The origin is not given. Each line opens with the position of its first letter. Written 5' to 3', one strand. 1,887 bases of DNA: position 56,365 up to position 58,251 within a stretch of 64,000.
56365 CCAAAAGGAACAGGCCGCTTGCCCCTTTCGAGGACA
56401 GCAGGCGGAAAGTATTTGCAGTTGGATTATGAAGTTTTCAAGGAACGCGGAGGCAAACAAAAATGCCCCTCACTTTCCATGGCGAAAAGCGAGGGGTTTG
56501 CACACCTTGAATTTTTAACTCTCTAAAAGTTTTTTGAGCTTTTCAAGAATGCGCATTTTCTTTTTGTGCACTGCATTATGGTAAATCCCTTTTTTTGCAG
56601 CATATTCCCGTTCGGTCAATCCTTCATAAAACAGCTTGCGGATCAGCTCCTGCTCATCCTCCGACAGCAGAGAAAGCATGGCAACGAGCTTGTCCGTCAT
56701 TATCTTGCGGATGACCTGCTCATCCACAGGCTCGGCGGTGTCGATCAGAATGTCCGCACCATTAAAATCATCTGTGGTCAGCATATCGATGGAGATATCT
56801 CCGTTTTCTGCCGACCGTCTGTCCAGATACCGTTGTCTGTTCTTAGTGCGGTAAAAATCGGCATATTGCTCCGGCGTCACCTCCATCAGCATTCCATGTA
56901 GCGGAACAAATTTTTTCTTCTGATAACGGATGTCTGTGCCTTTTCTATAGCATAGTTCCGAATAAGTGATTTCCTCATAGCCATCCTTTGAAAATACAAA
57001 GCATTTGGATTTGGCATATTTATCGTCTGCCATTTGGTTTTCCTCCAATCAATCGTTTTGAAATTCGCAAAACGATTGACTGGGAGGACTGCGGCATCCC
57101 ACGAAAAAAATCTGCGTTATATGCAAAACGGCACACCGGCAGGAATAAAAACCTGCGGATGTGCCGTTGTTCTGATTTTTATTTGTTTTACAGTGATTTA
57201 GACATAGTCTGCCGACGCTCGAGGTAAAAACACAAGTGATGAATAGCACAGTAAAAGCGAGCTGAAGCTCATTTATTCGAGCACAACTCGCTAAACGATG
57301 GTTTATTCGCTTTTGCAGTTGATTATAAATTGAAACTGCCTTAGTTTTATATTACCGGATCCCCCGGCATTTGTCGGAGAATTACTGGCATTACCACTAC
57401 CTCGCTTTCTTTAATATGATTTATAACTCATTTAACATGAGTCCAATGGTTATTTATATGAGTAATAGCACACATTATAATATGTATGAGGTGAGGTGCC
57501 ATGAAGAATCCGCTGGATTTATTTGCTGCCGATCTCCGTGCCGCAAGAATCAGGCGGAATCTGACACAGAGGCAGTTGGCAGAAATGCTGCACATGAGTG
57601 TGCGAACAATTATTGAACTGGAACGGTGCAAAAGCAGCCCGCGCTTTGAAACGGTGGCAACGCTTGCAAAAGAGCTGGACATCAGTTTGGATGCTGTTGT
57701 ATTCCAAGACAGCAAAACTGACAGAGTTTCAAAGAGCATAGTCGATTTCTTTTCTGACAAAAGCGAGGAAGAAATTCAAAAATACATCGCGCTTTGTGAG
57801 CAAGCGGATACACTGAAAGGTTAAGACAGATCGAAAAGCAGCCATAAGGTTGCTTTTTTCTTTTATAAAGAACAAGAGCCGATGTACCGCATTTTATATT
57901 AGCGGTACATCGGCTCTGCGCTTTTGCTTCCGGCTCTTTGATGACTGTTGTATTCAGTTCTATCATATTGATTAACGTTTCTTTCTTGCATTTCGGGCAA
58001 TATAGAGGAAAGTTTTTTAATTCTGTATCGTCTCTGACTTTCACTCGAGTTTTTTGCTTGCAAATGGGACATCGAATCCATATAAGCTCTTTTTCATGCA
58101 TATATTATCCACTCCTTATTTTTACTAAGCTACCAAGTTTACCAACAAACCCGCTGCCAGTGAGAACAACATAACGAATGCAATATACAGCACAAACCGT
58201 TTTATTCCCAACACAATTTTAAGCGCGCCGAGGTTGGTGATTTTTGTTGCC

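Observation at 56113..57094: Sigma-gene Shine-Dalgarno locked in a ~19-bp hairpin, with a 14-nt perfect complement to its anti-SD arm ~950 nt downstream at the 3' end of the ORF-free segment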

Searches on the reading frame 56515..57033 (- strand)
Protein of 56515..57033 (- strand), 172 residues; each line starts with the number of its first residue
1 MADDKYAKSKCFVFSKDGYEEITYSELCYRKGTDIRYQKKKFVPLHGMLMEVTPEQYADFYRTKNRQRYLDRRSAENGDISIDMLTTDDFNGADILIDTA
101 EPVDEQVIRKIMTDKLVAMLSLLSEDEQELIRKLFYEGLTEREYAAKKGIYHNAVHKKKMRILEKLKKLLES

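Call 6: find_related_loci(query=window:56515-57033:-, collection=genome_contigs, flank=3000)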
Query window:56515-57033:- (172 aa) in genome_contigs; peptide patterns used: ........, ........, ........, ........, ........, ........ (x = any residue, [..] = any of these).
121 stretches matched a pattern; 18 encode a relative of the query (tblastn E <= 1e-3); 18 distinct loci.
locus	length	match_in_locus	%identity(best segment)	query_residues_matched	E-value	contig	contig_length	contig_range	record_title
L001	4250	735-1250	90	1-172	2e-104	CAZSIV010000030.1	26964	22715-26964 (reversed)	MAG TPA_asm: uncultured Oscillospiraceae bacterium isolate SRP287540_co1_231 genome assembly, contig: NODE_1761_length_2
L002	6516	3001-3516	84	1-172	6e-98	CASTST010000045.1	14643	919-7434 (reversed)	MAG: uncultured Eubacteriales bacterium isolate extra-ERR2497921.17_1677795682 genome assembly, contig: NODE_1018_length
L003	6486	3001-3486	72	1-162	1e-79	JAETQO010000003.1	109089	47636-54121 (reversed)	MAG: Ruminococcus sp. isolate S27_Bin2 scaffold_453, whole genome shotgun sequence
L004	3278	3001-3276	68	1-92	2e-42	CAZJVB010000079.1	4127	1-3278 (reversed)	MAG TPA_asm: uncultured Ruminococcus sp. isolate SRP222994_co1_449 genome assembly, contig: NODE_40586_length_4127_cov_1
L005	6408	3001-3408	45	40-162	4e-26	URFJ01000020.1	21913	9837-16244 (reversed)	uncultured Clostridiales bacterium isolate UMGS946 genome assembly, contig: NODE_1110_length_21913_cov_3.139952, whole g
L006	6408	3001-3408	40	40-162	5e-22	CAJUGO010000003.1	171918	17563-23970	MAG TPA_asm: uncultured Ruminococcus sp. isolate MGBC139800 genome assembly, contig: MGBC139800.3, whole genome shotgun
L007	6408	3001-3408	40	40-162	3e-21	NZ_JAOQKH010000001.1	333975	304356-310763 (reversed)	Porcipelethomonas ammoniilytica strain Sanger_90 .14207_7_57.1, whole genome shotgun sequence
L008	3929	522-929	40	40-162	6e-21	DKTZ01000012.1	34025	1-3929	MAG TPA_asm: Ruminococcaceae bacterium UBA7217 UBA7217_contig_26035, whole genome shotgun sequence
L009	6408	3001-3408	37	40-162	2e-20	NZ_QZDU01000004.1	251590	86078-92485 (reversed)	Acutalibacter sp. 1XD8-36 Scaffold4_1, whole genome shotgun sequence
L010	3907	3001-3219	38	100-172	3e-7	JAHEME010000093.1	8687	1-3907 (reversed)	MAG: Chloroflexota bacterium isolate Ww65 NODE_20481_length_8687_cov_1.979454, whole genome shotgun sequence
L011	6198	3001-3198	32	105-170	1e-6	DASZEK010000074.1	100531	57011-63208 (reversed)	MAG TPA_asm: Pyrinomonadaceae bacterium isolate SMAG_U6492 k141_607846, whole genome shotgun sequence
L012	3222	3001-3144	40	123-170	2e-6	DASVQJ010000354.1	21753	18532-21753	MAG TPA_asm: Pyrinomonadaceae bacterium isolate SMAG_U3205 k141_726681, whole genome shotgun sequence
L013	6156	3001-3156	38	116-167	4e-6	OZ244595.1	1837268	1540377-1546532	MAG: Thermomicrobiales bacterium isolate e81edb58-735b-408c-bc13-81ad34402d01 genome assembly, chromosome: 1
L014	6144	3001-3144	35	123-170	6e-6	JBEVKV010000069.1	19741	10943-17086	MAG: Pyrinomonadaceae bacterium isolate T4R1UO_autometa_bin_0001 T4R1UO_autometa_bin_0001_k133_7385244, whole genome sho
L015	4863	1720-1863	35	123-170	7e-6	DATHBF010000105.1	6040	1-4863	MAG TPA_asm: Pyrinomonadaceae bacterium isolate SMAG_U10709 k141_1024231, whole genome shotgun sequence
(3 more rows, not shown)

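Call 8: search_protein_families(library=pfam, proteins=[window:56515-57033:-], max_evalue=0.01)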
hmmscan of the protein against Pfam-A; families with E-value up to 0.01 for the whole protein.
window:56515-57033:- (172 aa): 2 families
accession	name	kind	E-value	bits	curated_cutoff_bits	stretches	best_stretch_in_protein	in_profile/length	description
PF08281.18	Sigma70_r4_2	-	0.00051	20.1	25.7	1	115-166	3-54/54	Sigma-70, region 4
PF04545.22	Sigma70_r4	-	0.0032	17.4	24.1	1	120-168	2-50/50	Sigma-70, region 4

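Call 48: find_related_loci(query=A2, collection=genome_contigs, flank=2500)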
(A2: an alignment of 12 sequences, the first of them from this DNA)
Query A2 (172 aa) in genome_contigs; peptide patterns used: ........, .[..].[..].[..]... (x = any residue, [..] = any of these).
111 stretches matched a pattern; 101 encode a relative of the query (tblastn E <= 1e-3); the best 80 are kept; 80 distinct loci.
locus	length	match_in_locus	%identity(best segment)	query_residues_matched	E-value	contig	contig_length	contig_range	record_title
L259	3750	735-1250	90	1-172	4e-104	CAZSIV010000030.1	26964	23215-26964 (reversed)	MAG TPA_asm: uncultured Oscillospiraceae bacterium isolate SRP287540_co1_231 genome assembly, contig: NODE_1761_length_2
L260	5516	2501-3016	84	1-172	2e-97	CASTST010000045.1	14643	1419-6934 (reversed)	MAG: uncultured Eubacteriales bacterium isolate extra-ERR2497921.17_1677795682 genome assembly, contig: NODE_1018_length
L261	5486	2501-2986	72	1-162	5e-79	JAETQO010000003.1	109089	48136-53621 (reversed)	MAG: Ruminococcus sp. isolate S27_Bin2 scaffold_453, whole genome shotgun sequence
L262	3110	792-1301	66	1-170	3e-78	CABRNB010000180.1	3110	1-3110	MAG TPA_asm: uncultured Anaeromassilibacillus sp. isolate MGYG-HGUT-01749 genome assembly, contig: GUT_GENOME105900_180,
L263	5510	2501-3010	65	1-170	7e-75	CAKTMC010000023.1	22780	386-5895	MAG: uncultured Oscillospiraceae bacterium isolate REFINED_METABAT215_TOP10_CONTIGS_1500_ASSEMBLY_K77_MERGED__Hadza_MoBi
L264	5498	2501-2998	60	5-170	2e-63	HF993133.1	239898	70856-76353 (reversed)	Eubacterium sp. CAG:180 genomic scaffold, scf44, whole genome shotgun sequence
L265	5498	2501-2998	59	7-172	4e-63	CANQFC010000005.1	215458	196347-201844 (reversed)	MAG: uncultured Clostridia bacterium isolate Lapin-002__bin29 genome assembly, contig: Lapin-002__NODE_35_length_215458_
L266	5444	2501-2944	59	11-158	2e-58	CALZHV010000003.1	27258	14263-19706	MAG: uncultured Lachnospiraceae bacterium isolate SRR3178346_bin.41_metaWRAP_v1.3_MAG genome assembly, contig: ERZ897499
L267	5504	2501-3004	57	5-172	2e-58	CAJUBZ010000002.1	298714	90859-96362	MAG TPA_asm: uncultured Eubacterium sp. isolate MGBC130525 genome assembly, contig: MGBC130525.2, whole genome shotgun s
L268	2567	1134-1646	55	1-172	2e-58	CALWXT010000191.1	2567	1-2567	MAG: uncultured Flavonifractor sp. isolate BRZ_CH__bin131 genome assembly, contig: BRZ_CH__NODE_52485_length_2567_cov_12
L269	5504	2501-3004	56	5-172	6e-55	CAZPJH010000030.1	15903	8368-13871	MAG TPA_asm: uncultured Oscillospiraceae bacterium isolate SRP350583_co4_198 genome assembly, contig: NODE_3703_length_1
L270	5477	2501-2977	53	5-163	1e-54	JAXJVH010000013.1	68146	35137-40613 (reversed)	MAG: Acutalibacteraceae bacterium isolate DOME_MAG_559 559_C0109_k141_70383, whole genome shotgun sequence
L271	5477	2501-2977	55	5-163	9e-55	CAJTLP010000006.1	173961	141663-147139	MAG TPA_asm: uncultured Eubacterium sp. isolate MGBC100127 genome assembly, contig: MGBC100127.6, whole genome shotgun s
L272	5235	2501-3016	52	1-172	9e-55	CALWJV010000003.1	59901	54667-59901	MAG: uncultured Clostridia bacterium isolate E08__bin245 genome assembly, contig: E08__k127_7446309, whole genome shotgu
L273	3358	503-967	56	1-156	2e-53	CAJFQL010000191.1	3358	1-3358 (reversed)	Candidatus Heritagella caecorum isolate Chicken_12_mag_185 genome assembly, contig: MAGpy_11413_12_idba_bin_185_fascaffo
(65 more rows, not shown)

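Call 58: find_related_loci(query=A2, collection=metagenome_contigs, flank=1800)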
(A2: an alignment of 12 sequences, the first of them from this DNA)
Query A2 (172 aa) in metagenome_contigs; peptide patterns used: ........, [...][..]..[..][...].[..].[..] (x = any residue, [..] = any of these).
600 stretches matched a pattern (row limit reached: there are more); 207 encode a relative of the query (tblastn E <= 1e-3); the best 80 are kept; 80 distinct loci.
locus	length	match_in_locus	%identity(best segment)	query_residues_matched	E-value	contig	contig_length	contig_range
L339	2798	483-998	90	1-172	1e-105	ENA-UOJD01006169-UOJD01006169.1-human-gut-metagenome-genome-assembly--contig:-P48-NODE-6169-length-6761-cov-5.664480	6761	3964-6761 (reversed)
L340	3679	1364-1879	90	1-172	1e-104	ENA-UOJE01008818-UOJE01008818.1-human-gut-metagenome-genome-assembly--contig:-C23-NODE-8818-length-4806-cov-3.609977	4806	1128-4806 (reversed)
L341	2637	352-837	92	1-162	1e-101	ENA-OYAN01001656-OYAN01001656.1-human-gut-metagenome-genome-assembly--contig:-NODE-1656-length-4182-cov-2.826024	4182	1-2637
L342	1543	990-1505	67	1-172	5e-82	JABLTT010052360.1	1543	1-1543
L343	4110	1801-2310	66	1-170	1e-77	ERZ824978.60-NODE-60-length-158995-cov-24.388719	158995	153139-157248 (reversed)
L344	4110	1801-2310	66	1-170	1e-77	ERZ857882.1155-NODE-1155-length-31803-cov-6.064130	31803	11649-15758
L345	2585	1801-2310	66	1-170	2e-77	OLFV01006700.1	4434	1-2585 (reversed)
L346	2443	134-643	65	1-170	1e-77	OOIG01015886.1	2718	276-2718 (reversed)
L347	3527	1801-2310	65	1-170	2e-76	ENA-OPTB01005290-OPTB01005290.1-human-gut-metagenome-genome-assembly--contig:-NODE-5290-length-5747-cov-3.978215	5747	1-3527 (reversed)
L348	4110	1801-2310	65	1-170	3e-76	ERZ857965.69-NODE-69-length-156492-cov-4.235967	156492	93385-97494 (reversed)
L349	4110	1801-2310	65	1-170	3e-76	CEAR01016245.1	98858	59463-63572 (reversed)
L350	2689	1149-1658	65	1-170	3e-77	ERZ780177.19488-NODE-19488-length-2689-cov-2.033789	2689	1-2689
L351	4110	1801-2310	65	1-170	3e-76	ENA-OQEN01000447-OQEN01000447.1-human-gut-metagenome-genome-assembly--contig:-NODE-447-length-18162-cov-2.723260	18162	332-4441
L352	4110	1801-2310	65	1-170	3e-76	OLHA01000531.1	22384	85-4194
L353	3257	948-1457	65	1-170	3e-76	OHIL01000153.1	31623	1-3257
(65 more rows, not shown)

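Call 75: search_protein_families(library=ncbifam, proteins=[window:56515-57033:-], max_evalue=0.01)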
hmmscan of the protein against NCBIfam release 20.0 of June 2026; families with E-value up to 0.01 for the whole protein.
window:56515-57033:- (172 aa): 20 families
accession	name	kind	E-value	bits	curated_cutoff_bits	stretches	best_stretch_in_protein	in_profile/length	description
TIGR02937.1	sigma70-ECF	superfamily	1.6e-10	40.9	42.9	1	44-170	51-165/165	sigma-70 family RNA polymerase sigma factor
NF007215.0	PRK09637.1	equivalog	1.4e-06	28.4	212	1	46-171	53-155/181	RNA polymerase sigma factor SigZ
TIGR02952.1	Sig70_famx2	equivalog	4.3e-06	26.7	206.45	1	43-170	61-170/170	ECF subfamily RNA polymerase sigma factor, BldN family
TIGR02984.1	Sig-70_plancto1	subfamily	6.5e-06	25.8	183.75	1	89-170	107-188/189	RNA polymerase sigma-70 factor, Planctomycetaceae-specific subfamily 1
TIGR02959.1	SigZ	equivalog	1.2e-05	25.2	168.65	1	104-171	82-149/170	RNA polymerase sigma factor SigZ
NF009186.0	PRK12534.1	equivalog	1.7e-05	24.7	267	1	96-171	112-186/187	RNA polymerase sigma factor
NF005248.0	PRK06759.1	equivalog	2.4e-05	24.1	133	1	114-170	98-154/156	RNA polymerase factor sigma-70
NF010500.0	PRK13919.1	subfamily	0.00011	22.4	226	1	115-170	128-183/186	putative RNA polymerase sigma E protein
NF009172.0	PRK12519.1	subfamily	0.00011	21.8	222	1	61-171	84-190/194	RNA polymerase sigma factor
TIGR02980.1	SigBFG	subfamily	0.00015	21.6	234.35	1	80-170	136-226/227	SigB/SigF/SigG family RNA polymerase sigma factor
TIGR02941.1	Sigma_B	equivalog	0.00033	20.2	315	1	101-168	187-251/255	RNA polymerase sigma factor SigB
NF005644.0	PRK07408.1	subfamily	0.0008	19.1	261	1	80-171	161-254/258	RNA polymerase sigma factor SigF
NF041236.1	CAS_III-E_sigma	exception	0.001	19.1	100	1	52-171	84-205/206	type III-E CRISPR-associated RpoE-like sigma factor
NF006930.0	PRK09415.1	subfamily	0.0011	18.9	198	1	98-171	103-176/179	RNA polymerase factor sigma C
TIGR02985.1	Sig70_bacteroi1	subfamily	0.0012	19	126.4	1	46-170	53-162/162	RNA polymerase sigma-70 factor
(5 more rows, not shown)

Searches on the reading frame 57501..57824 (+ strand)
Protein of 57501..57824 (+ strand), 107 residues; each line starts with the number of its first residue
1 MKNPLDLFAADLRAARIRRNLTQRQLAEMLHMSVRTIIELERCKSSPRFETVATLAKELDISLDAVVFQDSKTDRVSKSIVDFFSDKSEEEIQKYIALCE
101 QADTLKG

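Call 8: search_protein_families(library=pfam, proteins=[window:57501-57824:+], max_evalue=0.01)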
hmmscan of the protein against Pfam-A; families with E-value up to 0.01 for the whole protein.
window:57501-57824:+ (107 aa): 8 families
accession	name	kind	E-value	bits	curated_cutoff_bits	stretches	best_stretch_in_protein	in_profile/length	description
PF01381.28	HTH_3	-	3.1e-13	50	23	1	12-64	1-53/55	Helix-turn-helix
PF12844.13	HTH_19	-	3.9e-08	33.5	30.2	1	12-65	4-57/64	Helix-turn-helix domain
PF13560.12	HTH_31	-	7e-08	33.1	27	1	8-59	2-54/64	Helix-turn-helix domain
PF13413.12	HTH_25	-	9.7e-06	25.8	24.6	1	12-44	2-34/62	Helix-turn-helix domain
PF13443.12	HTH_26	-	0.00022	21.9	22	1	12-63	2-54/63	Cro/C1-type HTH DNA-binding domain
PF08279.18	HTH_11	-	0.00025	21.3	25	0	19-38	14-33/55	HTH domain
PF07022.19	Phage_CI_repr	-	0.001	19.8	22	1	23-70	15-61/65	Bacteriophage CI repressor helix-turn-helix domain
PF13412.12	HTH_24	-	0.0038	17.2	21.9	0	20-37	17-34/48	Winged helix-turn-helix DNA-binding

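Call 75: search_protein_families(library=ncbifam, proteins=[window:57501-57824:+], max_evalue=0.01)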
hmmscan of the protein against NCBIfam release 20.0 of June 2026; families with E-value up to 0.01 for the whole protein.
window:57501-57824:+ (107 aa): 14 families
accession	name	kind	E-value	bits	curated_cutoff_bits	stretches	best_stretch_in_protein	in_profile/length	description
NF041951.1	phage_RstR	subfamily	1.2e-12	48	80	1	8-83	3-78/108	RstR family transcriptional repressor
TIGR03070.1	couple_hipB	subfamily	2.3e-10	40.2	71.65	1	8-62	3-57/58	type II toxin-antitoxin system Y4mF family antitoxin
TIGR00270.2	TIGR00270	equivalog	8.1e-08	32.2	110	1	8-71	76-139/159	multiprotein bridging factor aMBF1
NF006015.0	PRK08154.1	subfamily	4.3e-07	29.4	204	1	9-101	32-124/314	anaerobic benzoate catabolism transcriptional regulator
NF047948.1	male_kill_WMK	equivalog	6.2e-07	29.2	300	1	12-89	167-244/300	WO male-killing family protein Wmk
NF007257.0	PRK09706.1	subfamily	2.7e-06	27.2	101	1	8-100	6-101/135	transcriptional repressor DicA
NF052239.1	antitox_spr1629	equivalog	0.00016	20.9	335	1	11-87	6-84/377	spr1629 family repressor/antitoxin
NF040522.1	VC1465_fam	subfamily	0.00028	20.9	70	1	13-45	2-34/111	VC1465 family Xer recombination activation factor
NF007408.0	PRK09943.1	equivalog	0.00029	20.4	211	1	12-77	12-77/185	HTH-type transcriptional regulator PuuR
NF003162.0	PRK04140.1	equivalog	0.00052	19.1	263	1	11-65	130-184/317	transcriptional regulator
NF010465.0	PRK13890.1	equivalog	0.0022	18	96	1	18-67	16-65/121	conjugal transfer protein TrbA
NF041677.1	trans_regClgR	equivalog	0.0024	17.9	170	1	12-72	13-73/113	transcriptional regulator ClgR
TIGR03830.1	CxxCG_CxxCG_HTH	subfamily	0.0074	16.1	61.8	0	9-51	67-109/127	type II TA system antitoxin MqsA family protein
NF041265.1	NadS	equivalog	0.0088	16.3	60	0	10-50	33-73/94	NadS family protein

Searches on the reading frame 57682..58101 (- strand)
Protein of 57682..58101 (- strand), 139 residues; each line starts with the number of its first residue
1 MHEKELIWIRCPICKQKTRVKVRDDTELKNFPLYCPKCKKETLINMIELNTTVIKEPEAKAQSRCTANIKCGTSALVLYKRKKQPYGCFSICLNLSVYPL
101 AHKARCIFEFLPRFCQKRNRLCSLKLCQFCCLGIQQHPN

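Call 8: search_protein_families(library=pfam, proteins=[window:57682-58101:-], max_evalue=0.01)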
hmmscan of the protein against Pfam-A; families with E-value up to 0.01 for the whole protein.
window:57682-58101:- (139 aa): 1 family
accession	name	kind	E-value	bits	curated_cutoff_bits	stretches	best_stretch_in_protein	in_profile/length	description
PF14205.11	Cys_rich_KTR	-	2.2e-26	91.8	25.5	1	8-59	3-54/54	Cysteine-rich KTR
